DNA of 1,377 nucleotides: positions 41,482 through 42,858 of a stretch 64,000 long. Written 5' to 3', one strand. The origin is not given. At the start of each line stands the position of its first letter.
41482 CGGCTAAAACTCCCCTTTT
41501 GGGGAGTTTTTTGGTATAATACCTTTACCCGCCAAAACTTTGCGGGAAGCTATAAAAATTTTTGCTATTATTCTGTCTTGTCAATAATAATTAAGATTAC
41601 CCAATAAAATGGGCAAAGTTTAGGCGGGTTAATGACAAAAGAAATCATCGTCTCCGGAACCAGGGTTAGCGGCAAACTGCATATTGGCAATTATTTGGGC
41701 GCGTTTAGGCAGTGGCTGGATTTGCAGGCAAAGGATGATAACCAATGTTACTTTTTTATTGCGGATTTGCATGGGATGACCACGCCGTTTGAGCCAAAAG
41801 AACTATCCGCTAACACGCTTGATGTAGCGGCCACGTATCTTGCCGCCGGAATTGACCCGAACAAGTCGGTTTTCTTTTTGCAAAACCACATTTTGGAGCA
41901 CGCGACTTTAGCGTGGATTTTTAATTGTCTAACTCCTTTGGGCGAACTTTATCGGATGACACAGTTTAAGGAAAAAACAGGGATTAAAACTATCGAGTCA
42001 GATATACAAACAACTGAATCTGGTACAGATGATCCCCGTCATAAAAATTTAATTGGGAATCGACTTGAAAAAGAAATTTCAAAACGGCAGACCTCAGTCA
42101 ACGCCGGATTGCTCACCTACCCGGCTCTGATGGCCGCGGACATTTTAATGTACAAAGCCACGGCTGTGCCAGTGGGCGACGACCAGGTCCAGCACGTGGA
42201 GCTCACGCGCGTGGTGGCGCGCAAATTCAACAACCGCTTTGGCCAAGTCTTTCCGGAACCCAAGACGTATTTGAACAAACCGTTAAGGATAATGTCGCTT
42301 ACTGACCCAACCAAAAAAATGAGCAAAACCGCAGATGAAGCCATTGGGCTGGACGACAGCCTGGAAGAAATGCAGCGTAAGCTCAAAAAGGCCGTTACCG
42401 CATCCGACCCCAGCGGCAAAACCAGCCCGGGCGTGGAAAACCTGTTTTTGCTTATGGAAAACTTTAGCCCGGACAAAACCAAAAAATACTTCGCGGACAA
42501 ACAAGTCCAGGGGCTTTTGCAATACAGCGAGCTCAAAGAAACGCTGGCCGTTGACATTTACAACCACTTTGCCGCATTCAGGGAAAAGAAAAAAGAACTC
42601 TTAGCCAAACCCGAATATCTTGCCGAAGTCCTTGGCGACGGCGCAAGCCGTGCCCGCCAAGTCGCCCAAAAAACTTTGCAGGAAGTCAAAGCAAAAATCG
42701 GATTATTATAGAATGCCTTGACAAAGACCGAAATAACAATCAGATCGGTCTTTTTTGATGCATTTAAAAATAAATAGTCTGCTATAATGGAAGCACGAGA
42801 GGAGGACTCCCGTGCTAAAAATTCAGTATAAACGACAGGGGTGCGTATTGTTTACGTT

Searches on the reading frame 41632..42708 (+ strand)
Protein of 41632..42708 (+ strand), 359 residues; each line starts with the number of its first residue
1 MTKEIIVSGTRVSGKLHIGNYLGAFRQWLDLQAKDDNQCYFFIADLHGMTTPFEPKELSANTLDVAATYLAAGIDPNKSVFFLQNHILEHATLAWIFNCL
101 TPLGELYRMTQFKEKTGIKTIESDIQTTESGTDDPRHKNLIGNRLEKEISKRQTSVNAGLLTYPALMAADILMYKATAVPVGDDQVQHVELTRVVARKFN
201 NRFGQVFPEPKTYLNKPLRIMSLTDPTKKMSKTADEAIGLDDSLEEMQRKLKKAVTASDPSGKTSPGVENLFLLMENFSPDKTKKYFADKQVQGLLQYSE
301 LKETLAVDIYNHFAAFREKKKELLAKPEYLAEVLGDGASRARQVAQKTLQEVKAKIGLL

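Call 23: find_related_loci(query=window:41632-42708:+, collection=genome_contigs, flank=10000)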
Query window:41632-42708:+ (359 aa) in genome_contigs; peptide patterns used: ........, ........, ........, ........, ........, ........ (x = any residue, [..] = any of these).
600 stretches matched a pattern (row limit reached: there are more); 569 encode a relative of the query (tblastn E <= 1e-3); the best 80 are kept; 80 distinct loci.
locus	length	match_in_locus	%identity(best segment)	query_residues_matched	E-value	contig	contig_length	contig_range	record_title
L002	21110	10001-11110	67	1-359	6e-157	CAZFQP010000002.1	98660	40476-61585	MAG TPA_asm: uncultured Candidatus Saccharibacteria bacterium isolate SRP278252_co1_731 genome assembly, contig: NODE_21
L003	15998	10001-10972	66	1-359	5e-152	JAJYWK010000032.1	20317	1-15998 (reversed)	MAG: bacterium isolate FK3.bin112 NODE_5215_length_20317_cov_2.932987, whole genome shotgun sequence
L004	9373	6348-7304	65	6-359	1e-149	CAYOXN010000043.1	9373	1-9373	MAG TPA_asm: uncultured Candidatus Saccharibacteria bacterium isolate SRP286056_co1_736 genome assembly, contig: NODE_96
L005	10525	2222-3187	65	4-359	1e-148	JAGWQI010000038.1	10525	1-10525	MAG: Patescibacteria group bacterium isolate REEB3 contig-150_8181, whole genome shotgun sequence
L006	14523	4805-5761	64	6-359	3e-145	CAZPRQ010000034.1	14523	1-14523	MAG TPA_asm: uncultured Candidatus Saccharibacteria bacterium isolate SRP286056_co1_790 genome assembly, contig: NODE_51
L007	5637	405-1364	61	6-359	8e-139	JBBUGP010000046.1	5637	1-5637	MAG: Patescibacteria group bacterium isolate H43-bin045_1 H43_bin045_1_000000000046, whole genome shotgun sequence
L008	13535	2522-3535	59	1-359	6e-136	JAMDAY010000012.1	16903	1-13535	MAG: Patescibacteria group bacterium isolate FK_Sedi_B_Bin.235 NODE_12509_length_16903_cov_24.3422, whole genome shotgun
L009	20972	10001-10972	58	1-359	1e-133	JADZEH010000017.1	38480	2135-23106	MAG: Candidatus Doudnabacteria bacterium isolate SJ812 c_000000936227, whole genome shotgun sequence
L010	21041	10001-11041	57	1-359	3e-127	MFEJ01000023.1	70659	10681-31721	MAG: Candidatus Doudnabacteria bacterium RIFCSPHIGHO2_01_FULL_45_18 rifcsphigho2_01_scaffold_827, whole genome shotgun s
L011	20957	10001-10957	54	1-359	5e-123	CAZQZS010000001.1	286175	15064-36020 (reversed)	MAG TPA_asm: uncultured Candidatus Saccharibacteria bacterium isolate binchicken_co179_18 genome assembly, contig: NODE_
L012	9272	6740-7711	53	1-359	3e-119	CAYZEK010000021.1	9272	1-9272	MAG TPA_asm: uncultured Candidatus Saccharibacteria bacterium isolate binchicken_co245_329 genome assembly, contig: NODE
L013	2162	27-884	57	37-357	2e-122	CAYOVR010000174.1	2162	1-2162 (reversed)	MAG TPA_asm: uncultured Candidatus Saccharibacteria bacterium isolate SRP286056_co2_40 genome assembly, contig: NODE_979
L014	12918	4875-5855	48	2-359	1e-102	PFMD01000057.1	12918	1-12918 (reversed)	MAG: Candidatus Kerfeldbacteria bacterium CG_4_10_14_0_8_um_filter_42_10 CG_4_10_14_0.8_um_filter_scaffold_2889_c, whole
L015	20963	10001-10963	45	3-359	1e-94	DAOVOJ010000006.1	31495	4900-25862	MAG TPA_asm: Candidatus Moraniibacteriota bacterium isolate CSMAG_1520 CSMAG_1520_k141_1093571_length_31495_cov_31.5122,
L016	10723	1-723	56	85-359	2e-94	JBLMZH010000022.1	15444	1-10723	MAG: Acidobacteriaceae bacterium isolate MAG208 PRJNA951521_bin64_renamed_21, whole genome shotgun sequence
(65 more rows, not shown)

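Call 39: find_homologous_proteins(query=window:41632-42708:+, max_evalue=1e-100)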
Query window:41632-42708:+ (359 aa): 528 proteins with E <= 1e-100 among 8000 candidates; the best 120 are listed.
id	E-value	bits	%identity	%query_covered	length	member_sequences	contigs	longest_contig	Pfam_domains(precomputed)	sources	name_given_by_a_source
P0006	1.1e-235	799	100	100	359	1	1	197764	PF00579.32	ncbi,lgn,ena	-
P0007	1.6e-172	591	77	100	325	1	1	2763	PF00579.32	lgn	-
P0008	9.3e-160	549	71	100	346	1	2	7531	PF00579.32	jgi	jgi:tryptophanyl-tRNA synthetase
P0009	1.7e-159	548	71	100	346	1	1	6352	PF00579.32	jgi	jgi:tryptophanyl-tRNA synthetase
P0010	4.4e-159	547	71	100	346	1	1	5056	PF00579.32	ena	-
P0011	9.6e-159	546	70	100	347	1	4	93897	PF00579.32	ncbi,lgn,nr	ncbi:MAG: tryptophan--tRNA ligase [Candidatus Doudnabacteria bacterium]|nr:tryptophan--tRNA ligase [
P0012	1.6e-158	545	72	100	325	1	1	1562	PF00579.32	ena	-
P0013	5.6e-158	543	70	100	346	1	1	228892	PF00579.32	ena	-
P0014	1.3e-156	539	71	100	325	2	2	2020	PF00579.32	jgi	jgi:tryptophanyl-tRNA synthetase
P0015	3.7e-152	524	69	100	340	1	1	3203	PF00579.32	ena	-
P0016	8.0e-148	510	67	100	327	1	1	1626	PF00579.32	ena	-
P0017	9.8e-145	500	66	100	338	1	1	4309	PF00579.32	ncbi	-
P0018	3.6e-144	498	67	100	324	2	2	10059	PF00579.32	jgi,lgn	-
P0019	4.2e-144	498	65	100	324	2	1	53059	PF00579.32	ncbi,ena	-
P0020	9.7e-144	496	65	100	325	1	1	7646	PF00579.32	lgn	-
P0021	1.8e-142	492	65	99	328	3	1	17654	PF00579.32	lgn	-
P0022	3.7e-142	491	67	100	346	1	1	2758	PF00579.32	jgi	jgi:tryptophanyl-tRNA synthetase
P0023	9.0e-142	490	66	100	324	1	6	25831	PF00579.32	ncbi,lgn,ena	-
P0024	2.2e-141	489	66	100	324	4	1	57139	PF00579.32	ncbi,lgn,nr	ncbi:MAG: tryptophan--tRNA ligase [Candidatus Doudnabacteria bacterium]|nr:tryptophan--tRNA ligase [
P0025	2.5e-141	489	64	100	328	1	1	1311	PF00579.32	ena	-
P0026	9.4e-141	487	64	100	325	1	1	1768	PF00579.32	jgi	jgi:tryptophanyl-tRNA synthetase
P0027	4.6e-140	484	65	99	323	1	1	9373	PF00579.32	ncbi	-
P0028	1.7e-139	482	65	99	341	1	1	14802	PF00579.32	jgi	jgi:tryptophanyl-tRNA synthetase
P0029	9.8e-139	480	64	100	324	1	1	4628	PF00579.32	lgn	-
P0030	2.5e-138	479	64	98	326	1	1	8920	PF00579.32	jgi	-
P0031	3.0e-138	478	65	99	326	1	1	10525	PF00579.32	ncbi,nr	ncbi:MAG: tryptophan--tRNA ligase [Patescibacteria group bacterium]|nr:tryptophan--tRNA ligase [Pate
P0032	5.3e-138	478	63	99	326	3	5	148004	PF00579.32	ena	-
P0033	8.3e-138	477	64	100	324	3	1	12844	PF00579.32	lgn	-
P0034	1.7e-137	476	62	99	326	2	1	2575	PF00579.32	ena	-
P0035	2.3e-137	475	65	99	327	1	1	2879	PF00579.32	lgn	-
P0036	3.6e-137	475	61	99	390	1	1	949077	PF00579.32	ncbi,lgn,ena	-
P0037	5.3e-137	474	62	100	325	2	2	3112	PF00579.32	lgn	-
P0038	5.5e-137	474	64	100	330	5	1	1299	PF00579.32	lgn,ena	-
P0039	1.4e-136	473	63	99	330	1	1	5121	PF00579.32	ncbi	-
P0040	1.9e-136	472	64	99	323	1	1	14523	PF00579.32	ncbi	-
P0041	2.1e-136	472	62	99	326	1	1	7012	PF00579.32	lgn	-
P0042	4.1e-136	471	63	99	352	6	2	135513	PF00579.32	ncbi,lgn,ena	-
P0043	5.9e-136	471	63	100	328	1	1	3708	PF00579.32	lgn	-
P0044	7.1e-136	471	63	100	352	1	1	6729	PF00579.32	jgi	jgi:tryptophanyl-tRNA synthetase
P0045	7.8e-136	470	64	99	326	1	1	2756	PF00579.32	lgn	-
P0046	2.4e-135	469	62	100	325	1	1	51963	PF00579.32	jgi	jgi:tryptophanyl-tRNA synthetase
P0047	2.5e-135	469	62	100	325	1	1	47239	PF00579.32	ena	-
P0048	2.8e-135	469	64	99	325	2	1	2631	PF00579.32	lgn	-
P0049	7.3e-135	467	63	99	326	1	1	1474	PF00579.32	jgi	jgi:tryptophanyl-tRNA synthetase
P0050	1.2e-134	467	64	99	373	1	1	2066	PF00579.32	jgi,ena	-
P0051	1.4e-134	466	63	100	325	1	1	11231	PF00579.32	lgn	-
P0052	1.5e-134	466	62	100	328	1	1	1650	PF00579.32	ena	-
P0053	1.9e-134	466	64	99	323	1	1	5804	PF00579.32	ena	-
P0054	3.8e-134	465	61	99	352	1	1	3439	PF00579.32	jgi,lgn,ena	-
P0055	7.7e-134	464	60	99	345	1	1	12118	PF00579.32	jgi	jgi:tryptophanyl-tRNA synthetase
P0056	8.3e-134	464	62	100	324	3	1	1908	PF00579.32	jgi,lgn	-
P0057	1.0e-133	464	61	100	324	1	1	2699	PF00579.32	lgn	-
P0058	1.1e-133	463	63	99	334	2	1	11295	PF00579.32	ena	-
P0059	1.2e-133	463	63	100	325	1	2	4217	PF00579.32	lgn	-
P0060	3.1e-133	462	64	99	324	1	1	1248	PF00579.32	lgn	-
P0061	3.2e-133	462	62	99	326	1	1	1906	PF00579.32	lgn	-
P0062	3.3e-133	462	63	100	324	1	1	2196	PF00579.32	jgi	jgi:tryptophanyl-tRNA synthetase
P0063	3.6e-133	462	62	100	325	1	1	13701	PF00579.32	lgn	-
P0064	3.7e-133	462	60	100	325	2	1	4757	PF00579.32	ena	-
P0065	3.7e-133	462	63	100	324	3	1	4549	PF00579.32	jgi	jgi:tryptophanyl-tRNA synthetase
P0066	4.9e-133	461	61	100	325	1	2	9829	PF00579.32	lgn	-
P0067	6.1e-133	461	60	100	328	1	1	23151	PF00579.32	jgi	jgi:tryptophanyl-tRNA synthetase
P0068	1.0e-132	460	62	99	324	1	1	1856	PF00579.32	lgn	-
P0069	1.4e-132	460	62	99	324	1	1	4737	PF00579.32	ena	-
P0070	1.6e-132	460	63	100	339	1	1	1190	PF00579.32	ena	-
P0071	2.0e-132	459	61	99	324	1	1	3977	PF00579.32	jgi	jgi:tryptophanyl-tRNA synthetase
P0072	2.9e-132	459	64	99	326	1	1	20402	PF00579.32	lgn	-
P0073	3.3e-132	459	63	99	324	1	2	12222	PF00579.32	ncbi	-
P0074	3.4e-132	458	61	100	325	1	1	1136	PF00579.32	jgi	jgi:tryptophanyl-tRNA synthetase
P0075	4.8e-132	458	62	100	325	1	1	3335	PF00579.32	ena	-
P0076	5.0e-132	458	60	100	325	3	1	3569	PF00579.32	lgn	-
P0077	5.8e-132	458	61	99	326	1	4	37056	PF00579.32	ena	-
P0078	8.3e-132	457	61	99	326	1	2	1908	PF00579.32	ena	-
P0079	1.9e-131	456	61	100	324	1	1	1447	PF00579.32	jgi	jgi:tryptophanyl-tRNA synthetase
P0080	2.3e-131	456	60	99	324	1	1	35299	PF00579.32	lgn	-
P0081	2.3e-131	456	63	99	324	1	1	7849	PF00579.32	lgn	-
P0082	2.3e-131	456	61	99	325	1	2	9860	PF00579.32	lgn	-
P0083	2.5e-131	456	60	99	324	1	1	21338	PF00579.32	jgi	-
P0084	2.6e-131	456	63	99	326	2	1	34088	PF00579.32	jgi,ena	-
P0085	3.6e-131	455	61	99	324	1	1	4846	PF00579.32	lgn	-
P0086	3.7e-131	455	62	99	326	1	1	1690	PF00579.32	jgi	jgi:tryptophanyl-tRNA synthetase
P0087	3.8e-131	455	60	100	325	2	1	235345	PF00579.32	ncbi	-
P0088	4.3e-131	455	61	100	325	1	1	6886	PF00579.32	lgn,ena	-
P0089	5.5e-131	455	60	99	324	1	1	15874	PF00579.32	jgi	-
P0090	5.6e-131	454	62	100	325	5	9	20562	PF00579.32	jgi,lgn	jgi:tryptophanyl-tRNA synthetase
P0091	5.7e-131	454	62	100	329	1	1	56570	PF00579.32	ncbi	-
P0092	7.9e-131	454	62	99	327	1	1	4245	PF00579.32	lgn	-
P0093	1.1e-130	453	61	100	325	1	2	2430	PF00579.32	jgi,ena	jgi:tryptophanyl-tRNA synthetase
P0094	1.1e-130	453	61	99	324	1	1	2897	PF00579.32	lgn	-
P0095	1.2e-130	453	60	100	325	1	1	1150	PF00579.32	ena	-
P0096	1.5e-130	453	61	99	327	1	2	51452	PF00579.32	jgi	jgi:tryptophanyl-tRNA synthetase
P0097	1.7e-130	453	61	99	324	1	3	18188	PF00579.32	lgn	-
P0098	1.9e-130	453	60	100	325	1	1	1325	PF00579.32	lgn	-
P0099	2.3e-130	452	60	100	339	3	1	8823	PF00579.32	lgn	-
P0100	2.3e-130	452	61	99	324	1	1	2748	PF00579.32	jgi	jgi:tryptophanyl-tRNA synthetase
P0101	2.4e-130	452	60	100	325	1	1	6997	PF00579.32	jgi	jgi:tryptophanyl-tRNA synthetase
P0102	2.6e-130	452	62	99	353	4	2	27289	PF00579.32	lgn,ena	-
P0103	3.1e-130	452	60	99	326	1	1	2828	PF00579.32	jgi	jgi:tryptophanyl-tRNA synthetase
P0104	5.1e-130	451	60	100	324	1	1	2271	PF00579.32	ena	-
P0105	7.0e-130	451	61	100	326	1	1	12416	PF00579.32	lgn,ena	-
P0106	7.3e-130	451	61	99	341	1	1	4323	PF00579.32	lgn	-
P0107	1.3e-129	450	61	99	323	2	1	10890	PF00579.32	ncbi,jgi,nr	ncbi:MAG TPA: tryptophan--tRNA ligase [Patescibacteria group bacterium]|jgi:tryptophanyl-tRNA synthe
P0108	1.3e-129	450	60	100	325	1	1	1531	PF00579.32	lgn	-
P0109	1.5e-129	450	60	99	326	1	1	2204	PF00579.32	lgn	-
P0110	1.8e-129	450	60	99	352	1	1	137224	PF00579.32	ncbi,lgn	-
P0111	2.0e-129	449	58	100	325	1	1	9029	PF00579.32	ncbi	-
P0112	2.3e-129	449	62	99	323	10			PF00579.32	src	-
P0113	2.4e-129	449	60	99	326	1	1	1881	PF00579.32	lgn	-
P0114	2.5e-129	449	60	100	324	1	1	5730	PF00579.32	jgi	jgi:tryptophanyl-tRNA synthetase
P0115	2.9e-129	449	60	100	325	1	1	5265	PF00579.32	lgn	-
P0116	3.3e-129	449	62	99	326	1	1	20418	PF00579.32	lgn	-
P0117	3.5e-129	449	61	99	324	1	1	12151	PF00579.32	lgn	-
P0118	5.1e-129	448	61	100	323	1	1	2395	PF00579.32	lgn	-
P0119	5.2e-129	448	61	99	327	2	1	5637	PF00579.32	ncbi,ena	ncbi:MAG: tryptophan--tRNA ligase [Patescibacteria group bacterium]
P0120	6.0e-129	448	59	100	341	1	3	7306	PF00579.32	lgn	-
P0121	7.6e-129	447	62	100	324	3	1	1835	PF00579.32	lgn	-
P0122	8.3e-129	447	59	99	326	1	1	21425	PF00579.32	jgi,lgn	-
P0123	9.1e-129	447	59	100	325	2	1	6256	PF00579.32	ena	-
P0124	1.2e-128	447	60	99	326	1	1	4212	PF00579.32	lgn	-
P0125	1.2e-128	447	60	100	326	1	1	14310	PF00579.32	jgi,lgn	jgi:tryptophanyl-tRNA synthetase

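Call 40: find_encoding_contigs(protein=P0007, flank=5000, max_places=1)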
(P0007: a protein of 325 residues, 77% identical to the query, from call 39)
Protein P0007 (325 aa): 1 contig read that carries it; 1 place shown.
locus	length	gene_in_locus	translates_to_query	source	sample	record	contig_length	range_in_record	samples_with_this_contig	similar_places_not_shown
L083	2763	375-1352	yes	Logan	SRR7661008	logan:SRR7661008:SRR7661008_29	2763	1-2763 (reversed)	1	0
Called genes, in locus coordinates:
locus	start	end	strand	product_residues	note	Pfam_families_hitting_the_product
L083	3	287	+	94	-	?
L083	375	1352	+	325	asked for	PF00579:tRNA-synt_1b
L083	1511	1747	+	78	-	-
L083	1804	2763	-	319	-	?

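Call 41: find_encoding_contigs(protein=P0008, flank=5000, max_places=1)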
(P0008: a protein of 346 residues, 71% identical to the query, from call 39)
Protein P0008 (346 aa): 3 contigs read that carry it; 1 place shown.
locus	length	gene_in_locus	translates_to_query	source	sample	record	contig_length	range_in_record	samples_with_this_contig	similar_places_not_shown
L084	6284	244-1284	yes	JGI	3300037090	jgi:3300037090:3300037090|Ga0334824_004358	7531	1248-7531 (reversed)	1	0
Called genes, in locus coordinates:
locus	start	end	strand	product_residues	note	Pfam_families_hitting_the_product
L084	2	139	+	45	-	PF17770:RNase_J_C (weak)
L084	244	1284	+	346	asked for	PF00579:tRNA-synt_1b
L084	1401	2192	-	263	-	PF00702:Hydrolase (faint), PF08282:Hydrolase_3, PF03332:PMM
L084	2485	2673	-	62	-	-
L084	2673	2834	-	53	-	-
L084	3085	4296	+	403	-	PF01926:MMR_HSR1, PF02421:FeoB_N, PF06071:YchF-GTPase_C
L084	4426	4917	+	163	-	PF01250:Ribosomal_S6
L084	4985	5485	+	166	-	PF00436:SSB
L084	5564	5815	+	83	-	PF01084:Ribosomal_S18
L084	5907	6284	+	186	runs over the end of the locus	PF08207:EFP_N, PF01132:EFP, PF09285:Elong-fact-P_C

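Call 42: find_encoding_contigs(protein=P0010, flank=5000, max_places=1)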
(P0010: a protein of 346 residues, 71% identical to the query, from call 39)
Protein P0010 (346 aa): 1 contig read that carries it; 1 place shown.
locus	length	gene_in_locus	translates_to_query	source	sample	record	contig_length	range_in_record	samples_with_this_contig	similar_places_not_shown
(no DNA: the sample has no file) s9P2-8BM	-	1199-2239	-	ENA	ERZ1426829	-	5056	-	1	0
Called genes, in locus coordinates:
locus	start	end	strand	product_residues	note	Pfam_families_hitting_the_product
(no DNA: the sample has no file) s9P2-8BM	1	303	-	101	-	?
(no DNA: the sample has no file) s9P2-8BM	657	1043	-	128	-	PF02452:PemK_toxin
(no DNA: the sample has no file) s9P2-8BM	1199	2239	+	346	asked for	PF00579:tRNA-synt_1b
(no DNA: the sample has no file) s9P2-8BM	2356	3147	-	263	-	PF00702:Hydrolase (faint), PF08282:Hydrolase_3, PF03332:PMM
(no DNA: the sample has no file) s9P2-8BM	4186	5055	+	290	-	?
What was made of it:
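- The slot is empty in close relatives (calls 41, 42).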

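Call 43: find_encoding_contigs(protein=P0011, flank=5000, max_places=1)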
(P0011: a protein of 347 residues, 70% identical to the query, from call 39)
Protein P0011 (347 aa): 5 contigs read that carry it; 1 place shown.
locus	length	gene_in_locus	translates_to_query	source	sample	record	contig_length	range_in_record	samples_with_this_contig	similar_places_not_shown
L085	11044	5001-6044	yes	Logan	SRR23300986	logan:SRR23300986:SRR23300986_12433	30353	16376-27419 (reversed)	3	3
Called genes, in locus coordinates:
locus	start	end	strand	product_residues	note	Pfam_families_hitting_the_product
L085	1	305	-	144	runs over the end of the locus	-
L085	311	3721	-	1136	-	-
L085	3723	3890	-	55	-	-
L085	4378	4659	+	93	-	-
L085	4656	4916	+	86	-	PF15738:YafQ_toxin (weak)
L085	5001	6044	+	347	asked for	PF00579:tRNA-synt_1b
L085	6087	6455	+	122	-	-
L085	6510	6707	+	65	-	-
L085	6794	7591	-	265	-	PF08282:Hydrolase_3, PF03332:PMM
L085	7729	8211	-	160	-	-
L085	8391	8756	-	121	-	-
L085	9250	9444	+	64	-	PF18929:DUF5678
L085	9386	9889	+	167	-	PF13650:Asp_protease_2 (weak)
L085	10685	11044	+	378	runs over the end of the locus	PF01637:ATPase_2 (weak), PF13173:AAA_14, PF13401:AAA_22 (faint), PF13635:DUF4143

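Call 44: find_encoding_contigs(protein=P0013, flank=5000, max_places=1)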
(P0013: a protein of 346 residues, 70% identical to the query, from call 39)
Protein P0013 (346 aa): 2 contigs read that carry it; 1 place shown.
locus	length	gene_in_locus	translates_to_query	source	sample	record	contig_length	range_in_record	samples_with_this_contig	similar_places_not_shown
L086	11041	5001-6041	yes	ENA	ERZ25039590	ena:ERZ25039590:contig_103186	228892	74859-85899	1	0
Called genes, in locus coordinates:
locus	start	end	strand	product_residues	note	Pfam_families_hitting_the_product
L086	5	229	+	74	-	PF03840:SecG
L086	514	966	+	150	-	PF00496:SBP_bac_5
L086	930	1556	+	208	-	PF00496:SBP_bac_5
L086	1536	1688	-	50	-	-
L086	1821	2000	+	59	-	-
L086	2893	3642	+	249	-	PF00753:Lactamase_B, PF23023:Anti-Pycsar_Apyc1 (faint), PF12706:Lactamase_B_2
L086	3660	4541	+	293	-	PF22505:RNase_J_b_CASP, PF07521:RMMBL, PF17770:RNase_J_C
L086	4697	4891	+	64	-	-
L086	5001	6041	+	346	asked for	PF00579:tRNA-synt_1b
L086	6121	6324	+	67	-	-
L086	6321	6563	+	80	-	-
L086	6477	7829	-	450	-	PF02878:PGM_PMM_I, PF02879:PGM_PMM_II, PF02880:PGM_PMM_III, PF00408:PGM_PMM_IV (weak)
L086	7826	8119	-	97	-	-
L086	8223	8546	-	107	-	-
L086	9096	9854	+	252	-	PF01926:MMR_HSR1, PF02421:FeoB_N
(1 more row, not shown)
